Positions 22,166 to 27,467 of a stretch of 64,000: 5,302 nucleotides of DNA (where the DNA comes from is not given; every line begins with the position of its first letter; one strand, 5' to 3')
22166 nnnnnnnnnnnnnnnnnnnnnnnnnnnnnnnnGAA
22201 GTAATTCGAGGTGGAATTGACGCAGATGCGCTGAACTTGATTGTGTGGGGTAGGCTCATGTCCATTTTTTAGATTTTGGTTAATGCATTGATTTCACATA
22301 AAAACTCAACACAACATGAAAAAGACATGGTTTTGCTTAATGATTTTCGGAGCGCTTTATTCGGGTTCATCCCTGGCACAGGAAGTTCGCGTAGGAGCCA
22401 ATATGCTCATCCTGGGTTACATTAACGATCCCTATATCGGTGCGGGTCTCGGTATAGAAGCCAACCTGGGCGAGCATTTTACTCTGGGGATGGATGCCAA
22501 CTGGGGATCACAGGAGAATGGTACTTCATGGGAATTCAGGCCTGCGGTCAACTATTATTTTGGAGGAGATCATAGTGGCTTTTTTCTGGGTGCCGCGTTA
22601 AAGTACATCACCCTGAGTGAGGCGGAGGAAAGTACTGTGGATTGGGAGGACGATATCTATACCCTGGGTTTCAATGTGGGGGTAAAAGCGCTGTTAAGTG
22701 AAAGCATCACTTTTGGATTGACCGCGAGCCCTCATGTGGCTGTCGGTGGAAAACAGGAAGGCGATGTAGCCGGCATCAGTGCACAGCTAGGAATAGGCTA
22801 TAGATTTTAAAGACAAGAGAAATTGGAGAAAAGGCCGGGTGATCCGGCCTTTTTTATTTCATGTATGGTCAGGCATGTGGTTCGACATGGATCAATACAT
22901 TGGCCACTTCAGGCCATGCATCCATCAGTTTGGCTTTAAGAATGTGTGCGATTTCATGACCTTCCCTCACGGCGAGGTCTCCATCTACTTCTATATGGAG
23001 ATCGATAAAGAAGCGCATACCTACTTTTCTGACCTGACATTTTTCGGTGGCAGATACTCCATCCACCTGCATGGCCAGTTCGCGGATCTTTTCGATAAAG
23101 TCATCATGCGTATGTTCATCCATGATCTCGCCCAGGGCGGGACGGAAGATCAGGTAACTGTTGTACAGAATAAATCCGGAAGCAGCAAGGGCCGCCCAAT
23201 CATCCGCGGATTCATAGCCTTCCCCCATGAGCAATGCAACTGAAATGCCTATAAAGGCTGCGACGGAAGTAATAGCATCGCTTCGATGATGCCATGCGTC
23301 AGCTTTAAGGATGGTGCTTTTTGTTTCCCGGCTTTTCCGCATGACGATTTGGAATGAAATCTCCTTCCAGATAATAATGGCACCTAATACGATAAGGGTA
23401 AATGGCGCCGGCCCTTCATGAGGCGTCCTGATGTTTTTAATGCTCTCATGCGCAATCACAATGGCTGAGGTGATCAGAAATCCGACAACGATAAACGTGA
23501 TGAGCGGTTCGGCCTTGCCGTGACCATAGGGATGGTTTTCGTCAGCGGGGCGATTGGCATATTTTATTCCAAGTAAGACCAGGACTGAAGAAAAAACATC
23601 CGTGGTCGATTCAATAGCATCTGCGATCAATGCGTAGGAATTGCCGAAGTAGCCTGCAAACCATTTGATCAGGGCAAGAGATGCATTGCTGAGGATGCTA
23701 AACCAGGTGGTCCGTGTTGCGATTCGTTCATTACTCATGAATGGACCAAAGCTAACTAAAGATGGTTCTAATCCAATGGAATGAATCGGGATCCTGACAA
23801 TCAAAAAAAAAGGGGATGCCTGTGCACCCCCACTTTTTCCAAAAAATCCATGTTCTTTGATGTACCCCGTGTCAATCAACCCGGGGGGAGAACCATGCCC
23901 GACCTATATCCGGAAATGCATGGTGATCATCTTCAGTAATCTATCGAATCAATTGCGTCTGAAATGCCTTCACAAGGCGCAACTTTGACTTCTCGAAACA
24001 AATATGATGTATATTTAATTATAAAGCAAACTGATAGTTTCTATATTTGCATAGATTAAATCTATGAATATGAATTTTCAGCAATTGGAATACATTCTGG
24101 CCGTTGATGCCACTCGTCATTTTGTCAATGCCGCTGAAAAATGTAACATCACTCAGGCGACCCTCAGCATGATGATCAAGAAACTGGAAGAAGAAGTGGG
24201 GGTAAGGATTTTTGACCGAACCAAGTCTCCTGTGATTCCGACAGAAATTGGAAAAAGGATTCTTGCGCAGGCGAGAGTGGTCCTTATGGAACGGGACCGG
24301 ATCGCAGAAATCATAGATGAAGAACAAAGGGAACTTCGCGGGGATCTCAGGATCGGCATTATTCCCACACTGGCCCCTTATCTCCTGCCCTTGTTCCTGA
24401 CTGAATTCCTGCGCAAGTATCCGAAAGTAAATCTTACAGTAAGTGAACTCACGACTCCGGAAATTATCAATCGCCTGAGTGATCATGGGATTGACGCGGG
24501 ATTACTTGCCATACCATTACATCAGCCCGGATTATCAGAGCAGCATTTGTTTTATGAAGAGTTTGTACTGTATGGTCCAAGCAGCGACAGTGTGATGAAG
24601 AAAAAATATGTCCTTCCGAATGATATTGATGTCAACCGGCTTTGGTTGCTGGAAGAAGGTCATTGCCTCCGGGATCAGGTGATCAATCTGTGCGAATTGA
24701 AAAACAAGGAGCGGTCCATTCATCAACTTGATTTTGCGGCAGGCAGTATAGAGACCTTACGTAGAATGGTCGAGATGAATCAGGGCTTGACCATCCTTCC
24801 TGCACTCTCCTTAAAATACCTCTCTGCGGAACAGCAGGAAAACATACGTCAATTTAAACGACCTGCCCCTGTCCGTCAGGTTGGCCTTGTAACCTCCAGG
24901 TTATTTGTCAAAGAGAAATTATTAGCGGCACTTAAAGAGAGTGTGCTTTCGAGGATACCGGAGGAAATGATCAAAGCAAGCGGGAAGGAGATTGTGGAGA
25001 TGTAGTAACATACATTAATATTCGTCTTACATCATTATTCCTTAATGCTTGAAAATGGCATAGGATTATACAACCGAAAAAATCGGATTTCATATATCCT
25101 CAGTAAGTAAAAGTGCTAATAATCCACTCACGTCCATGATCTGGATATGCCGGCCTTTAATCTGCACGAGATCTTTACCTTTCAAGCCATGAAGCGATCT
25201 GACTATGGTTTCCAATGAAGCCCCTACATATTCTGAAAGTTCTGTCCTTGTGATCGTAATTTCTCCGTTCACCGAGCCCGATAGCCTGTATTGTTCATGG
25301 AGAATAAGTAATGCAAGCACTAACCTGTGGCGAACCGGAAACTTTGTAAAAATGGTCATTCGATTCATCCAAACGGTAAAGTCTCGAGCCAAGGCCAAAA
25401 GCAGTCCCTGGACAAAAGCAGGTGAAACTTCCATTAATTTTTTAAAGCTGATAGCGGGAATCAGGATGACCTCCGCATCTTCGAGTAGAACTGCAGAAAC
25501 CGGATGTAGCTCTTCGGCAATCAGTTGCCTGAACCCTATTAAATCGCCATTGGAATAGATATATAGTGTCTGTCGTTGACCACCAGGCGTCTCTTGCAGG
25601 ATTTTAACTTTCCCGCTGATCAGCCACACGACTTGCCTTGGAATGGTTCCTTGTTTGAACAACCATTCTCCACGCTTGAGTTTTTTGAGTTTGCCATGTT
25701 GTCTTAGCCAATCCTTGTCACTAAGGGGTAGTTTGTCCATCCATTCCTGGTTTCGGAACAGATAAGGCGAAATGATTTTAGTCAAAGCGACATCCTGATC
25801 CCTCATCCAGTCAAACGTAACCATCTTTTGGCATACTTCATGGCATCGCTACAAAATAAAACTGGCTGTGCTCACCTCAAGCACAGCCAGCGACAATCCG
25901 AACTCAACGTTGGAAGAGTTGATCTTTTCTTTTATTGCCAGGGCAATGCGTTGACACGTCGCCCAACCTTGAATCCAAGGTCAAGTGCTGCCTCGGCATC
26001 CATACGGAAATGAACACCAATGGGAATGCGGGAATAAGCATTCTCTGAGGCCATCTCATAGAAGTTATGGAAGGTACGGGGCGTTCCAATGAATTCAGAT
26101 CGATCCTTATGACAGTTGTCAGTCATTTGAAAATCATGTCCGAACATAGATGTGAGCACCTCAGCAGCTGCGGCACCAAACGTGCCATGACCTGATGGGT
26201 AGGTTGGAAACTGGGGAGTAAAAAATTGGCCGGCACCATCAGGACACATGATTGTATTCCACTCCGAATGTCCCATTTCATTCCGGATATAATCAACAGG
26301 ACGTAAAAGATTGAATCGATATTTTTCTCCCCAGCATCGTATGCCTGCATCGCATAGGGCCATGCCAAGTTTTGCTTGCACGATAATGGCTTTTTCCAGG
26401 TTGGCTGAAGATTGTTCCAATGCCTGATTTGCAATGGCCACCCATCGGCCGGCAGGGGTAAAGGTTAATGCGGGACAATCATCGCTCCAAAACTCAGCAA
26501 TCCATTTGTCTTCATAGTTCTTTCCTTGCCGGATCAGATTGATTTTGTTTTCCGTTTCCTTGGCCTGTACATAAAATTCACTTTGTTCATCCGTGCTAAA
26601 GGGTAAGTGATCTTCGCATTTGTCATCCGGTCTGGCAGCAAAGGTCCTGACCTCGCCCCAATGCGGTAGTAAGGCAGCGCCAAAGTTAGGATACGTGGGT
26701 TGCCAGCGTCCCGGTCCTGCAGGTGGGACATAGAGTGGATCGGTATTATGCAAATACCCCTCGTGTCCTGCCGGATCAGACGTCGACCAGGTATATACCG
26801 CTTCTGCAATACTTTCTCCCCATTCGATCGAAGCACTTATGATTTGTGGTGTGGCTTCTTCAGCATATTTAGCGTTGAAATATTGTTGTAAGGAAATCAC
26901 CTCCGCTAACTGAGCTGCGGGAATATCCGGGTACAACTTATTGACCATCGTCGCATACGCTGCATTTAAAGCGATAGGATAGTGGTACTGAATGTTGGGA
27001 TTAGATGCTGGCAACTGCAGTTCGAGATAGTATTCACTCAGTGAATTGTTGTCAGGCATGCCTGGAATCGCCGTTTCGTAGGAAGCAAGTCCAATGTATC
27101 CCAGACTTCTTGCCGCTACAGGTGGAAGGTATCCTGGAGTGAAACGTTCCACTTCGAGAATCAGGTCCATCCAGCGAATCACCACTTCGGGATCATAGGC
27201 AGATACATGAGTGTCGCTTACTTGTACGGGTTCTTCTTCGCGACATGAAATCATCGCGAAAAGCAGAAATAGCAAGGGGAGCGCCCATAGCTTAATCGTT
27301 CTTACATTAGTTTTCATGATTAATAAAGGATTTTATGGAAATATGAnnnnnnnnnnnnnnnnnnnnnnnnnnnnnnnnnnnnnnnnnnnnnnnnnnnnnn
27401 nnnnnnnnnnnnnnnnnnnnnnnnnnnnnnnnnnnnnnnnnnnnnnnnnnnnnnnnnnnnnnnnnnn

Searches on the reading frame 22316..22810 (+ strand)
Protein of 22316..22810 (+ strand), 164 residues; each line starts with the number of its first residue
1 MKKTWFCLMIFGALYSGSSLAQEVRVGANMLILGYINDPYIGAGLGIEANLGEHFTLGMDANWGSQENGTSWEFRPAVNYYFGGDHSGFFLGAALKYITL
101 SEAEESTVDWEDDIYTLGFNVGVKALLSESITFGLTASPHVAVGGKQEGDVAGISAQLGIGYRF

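Call 17: search_protein_families(library=pfam, proteins=[window:22316-22810:+])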
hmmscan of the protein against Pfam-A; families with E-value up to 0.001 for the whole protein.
window:22316-22810:+ (164 aa): 2 families
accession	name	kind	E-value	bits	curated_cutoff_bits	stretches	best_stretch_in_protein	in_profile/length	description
PF12099.14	DUF3575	-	1.1e-06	28.5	21.1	1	10-133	7-131/177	Protein of unknown function (DUF3575)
PF13505.12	OMP_b-brl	-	0.00072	20.2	28.7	0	37-164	40-175/175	Outer membrane protein beta-barrel domain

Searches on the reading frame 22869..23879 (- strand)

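Call 17: search_protein_families(library=pfam, proteins=[window:22869-23879:-])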
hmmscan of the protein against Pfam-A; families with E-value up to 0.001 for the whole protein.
window:22869-23879:- (336 aa): 2 families
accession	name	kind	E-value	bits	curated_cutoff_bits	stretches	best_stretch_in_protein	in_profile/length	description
PF01545.26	Cation_efflux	-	2.4e-47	161.7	26.6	1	59-253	2-198/198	Cation efflux family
PF16916.11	ZT_dimer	-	1.1e-21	77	26.7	1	259-335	3-78/78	Dimerisation domain of Zinc Transporter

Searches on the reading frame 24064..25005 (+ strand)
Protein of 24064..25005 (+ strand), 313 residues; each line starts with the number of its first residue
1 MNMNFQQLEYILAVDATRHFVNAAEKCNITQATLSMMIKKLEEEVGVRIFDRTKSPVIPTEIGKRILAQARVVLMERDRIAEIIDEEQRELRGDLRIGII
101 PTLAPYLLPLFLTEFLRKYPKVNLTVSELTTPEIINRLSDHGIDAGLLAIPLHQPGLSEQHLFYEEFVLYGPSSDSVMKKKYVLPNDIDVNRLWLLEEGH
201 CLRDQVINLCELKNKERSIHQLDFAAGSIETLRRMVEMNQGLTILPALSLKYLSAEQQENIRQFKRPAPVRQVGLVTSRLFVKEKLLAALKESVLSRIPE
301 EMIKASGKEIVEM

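Call 17: search_protein_families(library=pfam, proteins=[window:24064-25005:+])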
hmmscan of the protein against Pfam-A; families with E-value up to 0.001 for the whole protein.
window:24064-25005:+ (313 aa): 2 families
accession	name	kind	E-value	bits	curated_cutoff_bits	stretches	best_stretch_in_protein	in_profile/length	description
PF03466.25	LysR_substrate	-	1.5e-32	113.1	28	1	89-294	2-204/209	LysR substrate binding domain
PF00126.33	HTH_1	-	3.2e-18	65.9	26.6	1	5-63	1-59/60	Bacterial regulatory helix-turn-helix protein, lysR family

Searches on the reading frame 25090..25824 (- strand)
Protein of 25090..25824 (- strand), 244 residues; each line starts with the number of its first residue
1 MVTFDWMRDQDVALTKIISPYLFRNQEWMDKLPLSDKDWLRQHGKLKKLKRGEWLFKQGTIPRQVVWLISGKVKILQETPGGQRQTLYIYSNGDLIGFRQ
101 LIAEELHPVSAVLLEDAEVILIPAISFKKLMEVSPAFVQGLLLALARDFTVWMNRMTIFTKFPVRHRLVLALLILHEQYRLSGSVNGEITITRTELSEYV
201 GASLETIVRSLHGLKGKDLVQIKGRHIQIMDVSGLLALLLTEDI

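Call 17: search_protein_families(library=pfam, proteins=[window:25090-25824:-])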
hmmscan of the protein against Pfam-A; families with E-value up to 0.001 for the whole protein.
window:25090-25824:- (244 aa): 2 families
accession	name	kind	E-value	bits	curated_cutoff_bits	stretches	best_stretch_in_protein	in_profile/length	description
PF00027.35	cNMP_binding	-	3.2e-17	62.7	27.5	1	47-132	2-87/89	Cyclic nucleotide-binding domain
PF13545.12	HTH_Crp_2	-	3e-10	40.3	27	1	167-237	2-69/70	Crp-like helix-turn-helix domain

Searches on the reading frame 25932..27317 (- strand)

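Call 17: search_protein_families(library=pfam, proteins=[window:25932-27317:-])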
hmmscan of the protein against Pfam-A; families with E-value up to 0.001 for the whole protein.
window:25932-27317:- (461 aa): 2 families
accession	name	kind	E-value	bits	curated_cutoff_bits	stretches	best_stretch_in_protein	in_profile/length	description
PF01569.27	PAP2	-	1.1e-07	32.1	27.2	1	332-453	20-119/130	PAP2 superfamily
PF17897.7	VCPO_N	-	0.00079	19.7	29.3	0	40-189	9-169/216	Vanadium chloroperoxidase N-terminal domain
